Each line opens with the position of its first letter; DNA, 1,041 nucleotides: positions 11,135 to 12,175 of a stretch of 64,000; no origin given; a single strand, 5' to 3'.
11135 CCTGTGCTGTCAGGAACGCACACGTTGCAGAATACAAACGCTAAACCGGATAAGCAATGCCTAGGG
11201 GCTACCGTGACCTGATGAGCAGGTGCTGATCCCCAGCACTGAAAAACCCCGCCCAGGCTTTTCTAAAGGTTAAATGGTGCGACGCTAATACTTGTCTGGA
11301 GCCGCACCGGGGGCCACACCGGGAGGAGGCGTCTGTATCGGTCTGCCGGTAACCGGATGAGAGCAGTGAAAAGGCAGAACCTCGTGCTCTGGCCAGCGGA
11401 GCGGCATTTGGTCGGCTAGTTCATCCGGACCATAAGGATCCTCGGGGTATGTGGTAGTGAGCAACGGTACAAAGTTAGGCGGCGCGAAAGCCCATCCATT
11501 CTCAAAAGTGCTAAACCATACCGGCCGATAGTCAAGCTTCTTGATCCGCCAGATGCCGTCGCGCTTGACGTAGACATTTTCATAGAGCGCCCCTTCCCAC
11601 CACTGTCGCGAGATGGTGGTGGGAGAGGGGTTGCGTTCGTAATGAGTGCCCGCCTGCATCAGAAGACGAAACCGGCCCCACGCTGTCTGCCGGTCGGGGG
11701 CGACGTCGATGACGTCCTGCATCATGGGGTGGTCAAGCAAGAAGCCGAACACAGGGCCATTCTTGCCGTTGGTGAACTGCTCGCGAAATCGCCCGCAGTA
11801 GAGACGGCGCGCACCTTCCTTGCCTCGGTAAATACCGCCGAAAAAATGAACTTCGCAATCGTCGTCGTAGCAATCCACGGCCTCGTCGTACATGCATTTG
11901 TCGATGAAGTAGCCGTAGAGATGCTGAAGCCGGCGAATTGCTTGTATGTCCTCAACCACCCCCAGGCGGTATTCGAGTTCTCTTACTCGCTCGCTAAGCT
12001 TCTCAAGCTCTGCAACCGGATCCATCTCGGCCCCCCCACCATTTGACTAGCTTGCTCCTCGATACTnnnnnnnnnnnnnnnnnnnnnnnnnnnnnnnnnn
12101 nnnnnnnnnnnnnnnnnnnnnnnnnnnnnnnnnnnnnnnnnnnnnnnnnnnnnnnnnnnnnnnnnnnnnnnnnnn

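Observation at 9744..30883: Approximately 21 kb divergent catabolic supercluster of unusual composition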

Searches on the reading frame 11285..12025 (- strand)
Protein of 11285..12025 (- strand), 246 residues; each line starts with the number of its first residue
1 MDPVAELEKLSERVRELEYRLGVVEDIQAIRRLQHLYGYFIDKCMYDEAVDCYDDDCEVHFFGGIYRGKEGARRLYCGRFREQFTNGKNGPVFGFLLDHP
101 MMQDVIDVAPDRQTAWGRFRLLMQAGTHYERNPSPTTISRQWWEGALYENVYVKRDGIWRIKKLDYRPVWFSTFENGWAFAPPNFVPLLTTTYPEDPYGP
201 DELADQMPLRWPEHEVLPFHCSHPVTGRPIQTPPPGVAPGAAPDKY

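Call 3: search_protein_families(library=pfam, proteins=[window:11285-12025:-])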
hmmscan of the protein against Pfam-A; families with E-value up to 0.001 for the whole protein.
window:11285-12025:- (246 aa): 1 family
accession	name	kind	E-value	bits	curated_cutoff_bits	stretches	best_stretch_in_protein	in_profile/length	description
PF13577.12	SnoaL_4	-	7.7e-24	84.5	24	1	24-164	3-125/126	SnoaL-like domain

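Call 10: search_protein_families(library=ncbifam, proteins=[window:11285-12025:-], max_evalue=0.01)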
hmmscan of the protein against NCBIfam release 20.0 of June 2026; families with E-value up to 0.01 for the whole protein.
window:11285-12025:- (246 aa): 0 families

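Call 78: search_solved_structures(query=window:11285-12025:-, max_evalue=1)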
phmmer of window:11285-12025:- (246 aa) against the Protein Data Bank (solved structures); distinct sequences matched with E-value up to 1: 19.
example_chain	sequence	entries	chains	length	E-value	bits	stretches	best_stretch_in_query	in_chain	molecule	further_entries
8abv_A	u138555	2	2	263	1.9e-56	194.7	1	11-230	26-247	SnoaL-like domain-containing protein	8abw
8abt_A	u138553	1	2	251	3.8e-54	187.2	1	12-228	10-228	SnoaL-like domain-containing protein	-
8abu_A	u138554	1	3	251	4.7e-53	183.6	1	12-228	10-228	SnoaL-like domain-containing protein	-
3s5c_B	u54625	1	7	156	0.0039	19.9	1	145-184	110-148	LinA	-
5kvb_A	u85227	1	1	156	0.012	18.2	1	145-183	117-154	Gamma-hexachlorocyclohexane dehydrochlorinase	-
4l8p_A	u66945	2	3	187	0.045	16.4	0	10-64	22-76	Bile acid 7a-dehydratase, BaiE | Bile acid 7-alpha dehydratase, BaiE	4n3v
4leh_A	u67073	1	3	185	0.16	14.6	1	10-50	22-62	Bile acid 7-alpha dehydratase, BaiE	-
3ef8_A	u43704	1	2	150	0.23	14.1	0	26-64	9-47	Putative Scyalone Dehydratase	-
3a76_A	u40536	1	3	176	0.29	13.7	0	146-184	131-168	Gamma-hexachlorocyclohexane dehydrochlorinase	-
3sxw_A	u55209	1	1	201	0.35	13.4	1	17-62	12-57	Glucose-6-phosphate isomerase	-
2gc0_A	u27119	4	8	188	0.36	13.4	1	17-57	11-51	Glucose-6-phosphate isomerase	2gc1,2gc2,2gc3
4lta_A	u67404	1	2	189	0.36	13.4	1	17-57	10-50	Glucose-6-phosphate isomerase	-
1x7n_A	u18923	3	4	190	0.37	13.4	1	17-57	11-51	Glucose-6-phosphate isomerase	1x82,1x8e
1qxj_A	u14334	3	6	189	0.37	13.4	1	17-57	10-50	Glucose-6-phosphate isomerase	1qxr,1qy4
4luk_A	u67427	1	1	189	0.37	13.4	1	17-57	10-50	Glucose-6-phosphate isomerase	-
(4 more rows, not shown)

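Call 85: search_solved_structures(query=window:11285-12025:-, max_evalue=1e-20, show_alignments=2)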
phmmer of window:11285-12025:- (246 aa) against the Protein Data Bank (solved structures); distinct sequences matched with E-value up to 1e-20: 3.
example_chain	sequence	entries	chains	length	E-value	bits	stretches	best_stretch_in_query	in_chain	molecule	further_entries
8abv_A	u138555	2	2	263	1.9e-56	194.7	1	11-230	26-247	SnoaL-like domain-containing protein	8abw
8abt_A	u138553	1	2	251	3.8e-54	187.2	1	12-228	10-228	SnoaL-like domain-containing protein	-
8abu_A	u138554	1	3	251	4.7e-53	183.6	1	12-228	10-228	SnoaL-like domain-containing protein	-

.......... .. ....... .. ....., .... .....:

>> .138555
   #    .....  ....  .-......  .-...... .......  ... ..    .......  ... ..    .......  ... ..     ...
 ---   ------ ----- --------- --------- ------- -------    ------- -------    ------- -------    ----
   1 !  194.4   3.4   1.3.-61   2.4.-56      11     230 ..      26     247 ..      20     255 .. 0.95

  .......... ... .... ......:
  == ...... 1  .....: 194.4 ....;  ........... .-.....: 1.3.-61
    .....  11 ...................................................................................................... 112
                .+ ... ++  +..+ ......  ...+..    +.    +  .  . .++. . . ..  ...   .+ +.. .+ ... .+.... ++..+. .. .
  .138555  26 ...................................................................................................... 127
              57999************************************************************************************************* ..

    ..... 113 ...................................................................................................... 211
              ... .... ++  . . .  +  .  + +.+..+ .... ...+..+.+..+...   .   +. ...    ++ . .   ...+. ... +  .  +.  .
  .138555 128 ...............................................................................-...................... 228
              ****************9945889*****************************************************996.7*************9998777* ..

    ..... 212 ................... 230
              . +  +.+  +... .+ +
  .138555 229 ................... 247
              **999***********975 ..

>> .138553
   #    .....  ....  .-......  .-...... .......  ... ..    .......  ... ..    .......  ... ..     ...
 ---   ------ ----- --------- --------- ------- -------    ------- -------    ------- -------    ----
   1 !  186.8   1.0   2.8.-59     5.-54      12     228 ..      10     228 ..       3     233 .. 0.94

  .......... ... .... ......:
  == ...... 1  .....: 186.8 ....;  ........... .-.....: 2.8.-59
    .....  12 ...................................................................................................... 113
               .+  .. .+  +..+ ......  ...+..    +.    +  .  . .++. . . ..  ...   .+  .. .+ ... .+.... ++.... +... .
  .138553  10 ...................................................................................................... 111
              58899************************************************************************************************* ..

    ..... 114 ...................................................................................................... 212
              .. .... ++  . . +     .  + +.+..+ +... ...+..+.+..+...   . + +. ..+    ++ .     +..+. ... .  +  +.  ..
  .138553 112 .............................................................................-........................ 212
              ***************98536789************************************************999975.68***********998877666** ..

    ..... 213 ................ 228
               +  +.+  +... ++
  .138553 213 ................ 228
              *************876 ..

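Call 107: search_protein_representatives(protein=window:11285-12025:-)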
Query: 246 residues. Proteins with E-value up to 0.001 (for the whole library): 1290; up to 1e-10: 596; up to 1e-30: 141. The best 150 are listed.
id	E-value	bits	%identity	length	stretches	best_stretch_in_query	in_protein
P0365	1.7e-81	290.1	55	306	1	5-241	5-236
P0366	8.6e-81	287.7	56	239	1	7-229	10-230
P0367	1.0e-73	264.5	52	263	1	5-230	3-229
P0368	1.5e-69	250.9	35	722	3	12-235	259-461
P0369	1.3e-68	247.8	36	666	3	3-229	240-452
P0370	2.0e-68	247.2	35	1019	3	9-238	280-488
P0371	2.4e-65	237.1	48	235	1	12-230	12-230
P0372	2.4e-65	237.1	63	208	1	50-205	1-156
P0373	2.7e-65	236.9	34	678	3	10-229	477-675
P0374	5.0e-64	232.7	52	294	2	13-136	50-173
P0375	2.1e-62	227.4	47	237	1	8-225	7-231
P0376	2.6e-62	227.1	34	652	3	10-242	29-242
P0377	1.1e-61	225.1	33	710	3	13-240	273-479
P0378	2.0e-60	221.0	34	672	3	8-242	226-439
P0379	2.7e-60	220.5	35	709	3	6-243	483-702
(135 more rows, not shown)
